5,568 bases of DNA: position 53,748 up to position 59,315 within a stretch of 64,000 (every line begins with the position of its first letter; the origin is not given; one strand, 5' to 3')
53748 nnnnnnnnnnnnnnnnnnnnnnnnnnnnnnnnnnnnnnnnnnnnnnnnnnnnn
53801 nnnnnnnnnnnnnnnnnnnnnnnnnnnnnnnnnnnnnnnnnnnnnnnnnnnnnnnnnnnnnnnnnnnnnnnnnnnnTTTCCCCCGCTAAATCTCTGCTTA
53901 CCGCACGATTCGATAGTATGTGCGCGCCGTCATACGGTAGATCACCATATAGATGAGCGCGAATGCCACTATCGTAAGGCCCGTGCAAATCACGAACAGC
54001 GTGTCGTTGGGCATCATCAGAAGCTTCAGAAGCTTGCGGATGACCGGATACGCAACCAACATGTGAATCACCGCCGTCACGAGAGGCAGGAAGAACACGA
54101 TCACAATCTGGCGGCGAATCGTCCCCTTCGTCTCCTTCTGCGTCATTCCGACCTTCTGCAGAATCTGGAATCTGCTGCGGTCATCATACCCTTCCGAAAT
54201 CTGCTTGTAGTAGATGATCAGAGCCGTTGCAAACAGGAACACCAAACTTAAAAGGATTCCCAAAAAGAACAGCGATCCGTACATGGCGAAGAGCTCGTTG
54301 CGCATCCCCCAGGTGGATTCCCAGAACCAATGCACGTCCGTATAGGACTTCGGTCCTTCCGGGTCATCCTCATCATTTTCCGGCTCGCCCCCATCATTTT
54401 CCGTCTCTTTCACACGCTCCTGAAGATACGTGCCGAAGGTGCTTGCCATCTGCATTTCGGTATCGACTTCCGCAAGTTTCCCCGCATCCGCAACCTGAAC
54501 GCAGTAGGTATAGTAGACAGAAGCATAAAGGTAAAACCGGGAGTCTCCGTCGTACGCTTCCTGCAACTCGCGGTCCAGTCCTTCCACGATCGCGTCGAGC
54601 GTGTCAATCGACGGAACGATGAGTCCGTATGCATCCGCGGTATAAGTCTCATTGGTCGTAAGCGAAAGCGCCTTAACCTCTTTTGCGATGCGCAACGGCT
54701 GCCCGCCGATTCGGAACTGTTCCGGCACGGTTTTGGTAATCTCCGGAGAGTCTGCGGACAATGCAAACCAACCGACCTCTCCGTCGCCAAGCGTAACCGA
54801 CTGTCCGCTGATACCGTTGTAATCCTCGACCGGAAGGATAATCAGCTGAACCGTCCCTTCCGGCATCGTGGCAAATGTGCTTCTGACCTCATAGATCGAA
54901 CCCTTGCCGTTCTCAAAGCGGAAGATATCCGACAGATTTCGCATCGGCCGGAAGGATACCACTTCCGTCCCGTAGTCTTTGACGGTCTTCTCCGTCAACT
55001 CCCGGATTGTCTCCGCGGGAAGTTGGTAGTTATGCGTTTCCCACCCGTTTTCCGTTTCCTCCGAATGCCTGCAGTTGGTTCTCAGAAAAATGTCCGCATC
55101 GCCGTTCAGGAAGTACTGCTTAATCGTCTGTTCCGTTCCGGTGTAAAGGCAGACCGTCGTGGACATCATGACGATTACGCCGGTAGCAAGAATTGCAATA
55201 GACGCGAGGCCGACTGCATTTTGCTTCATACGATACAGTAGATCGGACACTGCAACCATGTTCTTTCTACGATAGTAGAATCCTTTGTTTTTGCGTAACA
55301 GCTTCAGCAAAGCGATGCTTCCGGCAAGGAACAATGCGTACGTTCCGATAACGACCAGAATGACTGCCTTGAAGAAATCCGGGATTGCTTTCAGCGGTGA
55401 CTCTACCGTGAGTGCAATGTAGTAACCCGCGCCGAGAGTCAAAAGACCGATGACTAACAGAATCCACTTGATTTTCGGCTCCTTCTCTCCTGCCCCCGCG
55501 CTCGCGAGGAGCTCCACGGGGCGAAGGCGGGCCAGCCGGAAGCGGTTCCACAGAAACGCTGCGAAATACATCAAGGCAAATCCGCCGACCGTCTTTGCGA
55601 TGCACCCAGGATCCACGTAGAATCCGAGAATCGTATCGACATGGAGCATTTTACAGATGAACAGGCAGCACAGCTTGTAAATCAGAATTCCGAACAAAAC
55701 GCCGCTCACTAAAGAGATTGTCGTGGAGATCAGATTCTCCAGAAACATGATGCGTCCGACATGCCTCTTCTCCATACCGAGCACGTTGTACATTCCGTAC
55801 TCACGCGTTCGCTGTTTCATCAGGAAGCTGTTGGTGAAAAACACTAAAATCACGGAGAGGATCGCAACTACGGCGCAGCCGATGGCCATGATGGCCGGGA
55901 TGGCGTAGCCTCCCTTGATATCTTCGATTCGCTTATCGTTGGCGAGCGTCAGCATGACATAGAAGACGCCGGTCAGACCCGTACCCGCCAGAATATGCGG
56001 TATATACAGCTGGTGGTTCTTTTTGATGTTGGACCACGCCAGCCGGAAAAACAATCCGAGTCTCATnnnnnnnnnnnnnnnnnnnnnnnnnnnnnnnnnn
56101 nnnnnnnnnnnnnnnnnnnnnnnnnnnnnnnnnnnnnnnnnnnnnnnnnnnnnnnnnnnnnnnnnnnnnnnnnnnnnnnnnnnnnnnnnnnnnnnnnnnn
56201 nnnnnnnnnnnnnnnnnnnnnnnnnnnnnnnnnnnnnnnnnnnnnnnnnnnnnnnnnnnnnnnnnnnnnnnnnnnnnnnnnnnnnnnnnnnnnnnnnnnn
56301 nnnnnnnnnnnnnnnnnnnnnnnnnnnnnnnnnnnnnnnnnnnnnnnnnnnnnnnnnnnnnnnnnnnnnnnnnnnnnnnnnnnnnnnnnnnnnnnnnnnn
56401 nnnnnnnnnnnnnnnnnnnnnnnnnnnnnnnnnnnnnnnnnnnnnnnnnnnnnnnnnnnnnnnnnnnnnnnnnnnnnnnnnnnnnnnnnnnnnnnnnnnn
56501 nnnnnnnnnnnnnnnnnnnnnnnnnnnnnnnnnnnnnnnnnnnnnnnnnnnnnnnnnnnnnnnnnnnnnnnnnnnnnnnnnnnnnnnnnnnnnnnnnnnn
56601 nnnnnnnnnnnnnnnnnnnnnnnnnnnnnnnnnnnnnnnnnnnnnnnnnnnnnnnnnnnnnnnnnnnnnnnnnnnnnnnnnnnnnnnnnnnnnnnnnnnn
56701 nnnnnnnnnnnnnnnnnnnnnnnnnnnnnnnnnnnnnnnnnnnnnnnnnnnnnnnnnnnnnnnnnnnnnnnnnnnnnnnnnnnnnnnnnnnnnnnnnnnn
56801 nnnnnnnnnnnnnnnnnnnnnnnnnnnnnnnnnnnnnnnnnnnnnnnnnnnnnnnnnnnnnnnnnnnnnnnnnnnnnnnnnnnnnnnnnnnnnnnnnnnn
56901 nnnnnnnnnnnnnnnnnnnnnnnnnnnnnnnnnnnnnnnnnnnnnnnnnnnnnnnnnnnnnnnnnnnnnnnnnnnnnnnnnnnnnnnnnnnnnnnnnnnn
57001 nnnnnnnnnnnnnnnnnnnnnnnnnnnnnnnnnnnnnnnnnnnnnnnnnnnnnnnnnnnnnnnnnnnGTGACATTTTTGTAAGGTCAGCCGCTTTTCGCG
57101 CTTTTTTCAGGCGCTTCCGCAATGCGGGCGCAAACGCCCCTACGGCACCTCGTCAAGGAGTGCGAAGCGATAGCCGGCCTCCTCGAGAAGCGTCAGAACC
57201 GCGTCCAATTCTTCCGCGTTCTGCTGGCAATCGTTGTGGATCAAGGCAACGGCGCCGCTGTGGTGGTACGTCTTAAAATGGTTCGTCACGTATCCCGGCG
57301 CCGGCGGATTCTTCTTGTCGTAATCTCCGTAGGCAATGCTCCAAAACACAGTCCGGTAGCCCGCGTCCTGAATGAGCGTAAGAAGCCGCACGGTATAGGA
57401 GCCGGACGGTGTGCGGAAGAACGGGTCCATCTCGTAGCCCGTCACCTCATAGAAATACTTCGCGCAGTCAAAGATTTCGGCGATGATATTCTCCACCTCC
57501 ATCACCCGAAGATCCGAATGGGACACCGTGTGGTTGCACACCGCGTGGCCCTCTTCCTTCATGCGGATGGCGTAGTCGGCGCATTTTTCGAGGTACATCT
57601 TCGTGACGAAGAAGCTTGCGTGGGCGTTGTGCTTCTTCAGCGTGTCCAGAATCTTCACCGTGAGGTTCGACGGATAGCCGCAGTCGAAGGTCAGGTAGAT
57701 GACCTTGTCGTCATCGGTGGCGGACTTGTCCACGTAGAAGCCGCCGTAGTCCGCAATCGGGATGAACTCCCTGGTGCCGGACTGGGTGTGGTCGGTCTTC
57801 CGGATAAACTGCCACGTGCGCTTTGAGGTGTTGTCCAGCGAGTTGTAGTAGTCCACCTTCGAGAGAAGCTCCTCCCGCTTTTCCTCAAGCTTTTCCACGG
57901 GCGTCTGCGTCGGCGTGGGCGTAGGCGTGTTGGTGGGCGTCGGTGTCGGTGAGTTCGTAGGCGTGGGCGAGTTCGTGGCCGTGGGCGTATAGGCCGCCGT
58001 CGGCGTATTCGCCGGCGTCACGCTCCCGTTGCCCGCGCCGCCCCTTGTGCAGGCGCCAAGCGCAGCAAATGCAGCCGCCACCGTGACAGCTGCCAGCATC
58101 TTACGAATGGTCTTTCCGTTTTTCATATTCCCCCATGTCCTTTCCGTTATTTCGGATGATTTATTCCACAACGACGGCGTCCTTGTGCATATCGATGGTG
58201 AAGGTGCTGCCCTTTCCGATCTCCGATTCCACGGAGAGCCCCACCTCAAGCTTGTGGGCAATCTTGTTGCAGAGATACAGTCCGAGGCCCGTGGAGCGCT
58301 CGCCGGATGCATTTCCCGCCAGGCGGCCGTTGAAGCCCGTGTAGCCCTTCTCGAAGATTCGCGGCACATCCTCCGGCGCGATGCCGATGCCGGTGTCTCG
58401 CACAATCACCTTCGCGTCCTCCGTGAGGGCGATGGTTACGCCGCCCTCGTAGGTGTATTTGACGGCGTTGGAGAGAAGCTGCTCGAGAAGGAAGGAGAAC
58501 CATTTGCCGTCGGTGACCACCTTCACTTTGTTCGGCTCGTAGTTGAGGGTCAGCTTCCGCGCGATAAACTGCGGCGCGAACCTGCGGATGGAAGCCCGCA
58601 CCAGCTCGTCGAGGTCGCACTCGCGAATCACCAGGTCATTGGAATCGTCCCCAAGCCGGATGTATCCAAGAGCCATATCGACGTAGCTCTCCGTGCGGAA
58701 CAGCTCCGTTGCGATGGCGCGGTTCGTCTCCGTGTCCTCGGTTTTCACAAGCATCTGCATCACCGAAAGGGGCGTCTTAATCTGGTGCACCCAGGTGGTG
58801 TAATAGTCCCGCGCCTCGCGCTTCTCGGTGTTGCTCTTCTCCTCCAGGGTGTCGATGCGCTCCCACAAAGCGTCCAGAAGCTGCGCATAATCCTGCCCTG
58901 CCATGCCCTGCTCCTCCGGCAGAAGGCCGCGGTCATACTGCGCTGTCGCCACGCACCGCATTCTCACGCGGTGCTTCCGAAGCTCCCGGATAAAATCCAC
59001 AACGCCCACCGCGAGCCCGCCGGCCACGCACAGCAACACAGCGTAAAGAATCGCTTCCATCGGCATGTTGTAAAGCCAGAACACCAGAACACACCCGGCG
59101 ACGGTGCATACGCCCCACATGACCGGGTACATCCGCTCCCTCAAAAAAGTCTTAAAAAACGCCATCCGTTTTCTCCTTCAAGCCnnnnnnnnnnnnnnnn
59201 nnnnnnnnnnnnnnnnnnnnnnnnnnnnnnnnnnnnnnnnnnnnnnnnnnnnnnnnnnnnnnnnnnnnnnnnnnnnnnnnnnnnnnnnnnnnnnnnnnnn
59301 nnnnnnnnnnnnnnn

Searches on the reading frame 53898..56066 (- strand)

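Call 11: search_protein_families(library=pfam, proteins=[window:53898-56066:-])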
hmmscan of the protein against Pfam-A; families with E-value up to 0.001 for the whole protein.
window:53898-56066:- (722 aa): 1 family
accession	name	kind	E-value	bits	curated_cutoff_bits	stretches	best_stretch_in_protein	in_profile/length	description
PF02687.27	FtsX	-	2.2e-15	57.2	25.5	1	65-181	5-118/120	FtsX-like permease C-terminal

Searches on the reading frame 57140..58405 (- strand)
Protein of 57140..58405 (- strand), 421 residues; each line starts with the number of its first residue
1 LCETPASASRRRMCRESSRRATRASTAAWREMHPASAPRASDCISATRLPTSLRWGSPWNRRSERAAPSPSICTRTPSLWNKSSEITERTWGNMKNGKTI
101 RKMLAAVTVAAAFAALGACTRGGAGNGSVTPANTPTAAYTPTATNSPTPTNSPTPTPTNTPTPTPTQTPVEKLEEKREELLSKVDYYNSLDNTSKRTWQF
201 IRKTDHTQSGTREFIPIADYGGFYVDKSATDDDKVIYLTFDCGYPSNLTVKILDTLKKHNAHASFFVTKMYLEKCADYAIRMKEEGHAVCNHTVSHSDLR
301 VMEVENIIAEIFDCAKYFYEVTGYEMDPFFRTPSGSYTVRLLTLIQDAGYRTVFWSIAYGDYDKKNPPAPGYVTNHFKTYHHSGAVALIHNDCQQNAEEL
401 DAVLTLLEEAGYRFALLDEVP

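Call 11: search_protein_families(library=pfam, proteins=[window:57140-58405:-])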
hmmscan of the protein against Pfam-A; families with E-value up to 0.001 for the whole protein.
window:57140-58405:- (421 aa): 1 family
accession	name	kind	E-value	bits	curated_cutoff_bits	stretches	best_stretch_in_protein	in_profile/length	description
PF01522.26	Polysacc_deac_1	-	4e-31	108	23.1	1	230-353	3-124/124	Polysaccharide deacetylase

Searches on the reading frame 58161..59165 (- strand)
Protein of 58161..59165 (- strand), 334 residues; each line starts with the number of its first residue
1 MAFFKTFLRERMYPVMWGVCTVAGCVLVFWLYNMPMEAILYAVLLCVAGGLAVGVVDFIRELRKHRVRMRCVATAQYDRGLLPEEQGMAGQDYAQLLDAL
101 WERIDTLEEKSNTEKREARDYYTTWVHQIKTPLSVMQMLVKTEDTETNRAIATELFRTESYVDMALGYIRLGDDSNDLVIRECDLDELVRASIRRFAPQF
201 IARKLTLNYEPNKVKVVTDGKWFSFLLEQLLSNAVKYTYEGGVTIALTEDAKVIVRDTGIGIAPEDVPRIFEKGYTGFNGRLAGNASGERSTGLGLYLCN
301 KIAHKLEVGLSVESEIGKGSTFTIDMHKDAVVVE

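Call 11: search_protein_families(library=pfam, proteins=[window:58161-59165:-])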
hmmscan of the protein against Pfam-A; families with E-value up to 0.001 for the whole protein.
window:58161-59165:- (334 aa): 1 family
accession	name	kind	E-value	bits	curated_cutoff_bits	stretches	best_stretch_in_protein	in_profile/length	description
PF02518.31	HATPase_c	-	3.1e-21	76.3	26.4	1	221-327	4-108/111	Histidine kinase-, DNA gyrase B-, and HSP90-like ATPase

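Call 70: find_encoding_contigs(protein=window:58161-59165:-, flank=7000, max_places=10)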
Protein window:58161-59165:- (334 aa): 15 contigs read that carry it; 10 places shown.
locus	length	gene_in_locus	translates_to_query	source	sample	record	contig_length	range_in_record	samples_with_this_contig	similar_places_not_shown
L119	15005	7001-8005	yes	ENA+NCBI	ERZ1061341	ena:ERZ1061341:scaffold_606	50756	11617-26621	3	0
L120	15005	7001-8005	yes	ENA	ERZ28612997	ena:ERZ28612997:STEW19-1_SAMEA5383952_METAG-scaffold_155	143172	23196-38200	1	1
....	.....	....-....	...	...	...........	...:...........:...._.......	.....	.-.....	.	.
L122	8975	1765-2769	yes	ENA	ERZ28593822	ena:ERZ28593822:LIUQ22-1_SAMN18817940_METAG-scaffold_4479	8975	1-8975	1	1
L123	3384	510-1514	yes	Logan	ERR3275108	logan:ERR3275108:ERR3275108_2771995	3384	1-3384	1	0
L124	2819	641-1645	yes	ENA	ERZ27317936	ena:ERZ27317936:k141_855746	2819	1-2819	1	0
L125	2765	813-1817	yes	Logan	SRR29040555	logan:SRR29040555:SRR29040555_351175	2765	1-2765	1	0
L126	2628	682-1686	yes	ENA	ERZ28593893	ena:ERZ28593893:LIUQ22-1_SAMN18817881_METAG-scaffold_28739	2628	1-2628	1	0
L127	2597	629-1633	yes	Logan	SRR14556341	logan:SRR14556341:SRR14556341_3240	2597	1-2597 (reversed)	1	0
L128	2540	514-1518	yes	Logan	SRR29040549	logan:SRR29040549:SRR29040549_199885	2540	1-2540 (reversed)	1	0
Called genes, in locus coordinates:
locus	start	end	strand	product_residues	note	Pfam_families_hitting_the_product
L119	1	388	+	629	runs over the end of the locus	PF00512:HisKA, PF02518:HATPase_c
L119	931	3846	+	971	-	PF00135:COesterase, PF07859:Abhydrolase_3 (weak), PF20434:BD-FAE (weak), PF00135:COesterase, PF04616:Glyco_hydro_43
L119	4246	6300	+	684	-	-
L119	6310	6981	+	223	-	PF00072:Response_reg, PF00486:Trans_reg_C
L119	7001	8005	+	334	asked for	PF02518:HATPase_c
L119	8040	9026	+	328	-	-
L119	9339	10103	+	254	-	PF00005:ABC_tran, PF13304:AAA_21 (faint)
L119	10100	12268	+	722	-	PF02687:FtsX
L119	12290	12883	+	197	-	-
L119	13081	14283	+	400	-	PF17767:NAPRTase_N, PF04095:NAPRTase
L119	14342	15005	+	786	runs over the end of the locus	PF03415:Peptidase_C11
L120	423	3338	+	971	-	PF00135:COesterase, PF07859:Abhydrolase_3 (weak), PF20434:BD-FAE (weak), PF00135:COesterase, PF04616:Glyco_hydro_43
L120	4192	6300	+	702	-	-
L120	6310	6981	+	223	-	PF00072:Response_reg, PF00486:Trans_reg_C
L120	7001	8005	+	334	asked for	PF02518:HATPase_c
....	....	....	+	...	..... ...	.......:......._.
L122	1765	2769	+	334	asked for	PF02518:HATPase_c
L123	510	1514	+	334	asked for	PF02518:HATPase_c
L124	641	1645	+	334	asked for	PF02518:HATPase_c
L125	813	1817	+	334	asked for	PF02518:HATPase_c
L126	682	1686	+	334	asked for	PF02518:HATPase_c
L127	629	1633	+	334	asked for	PF02518:HATPase_c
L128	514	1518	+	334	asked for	PF02518:HATPase_c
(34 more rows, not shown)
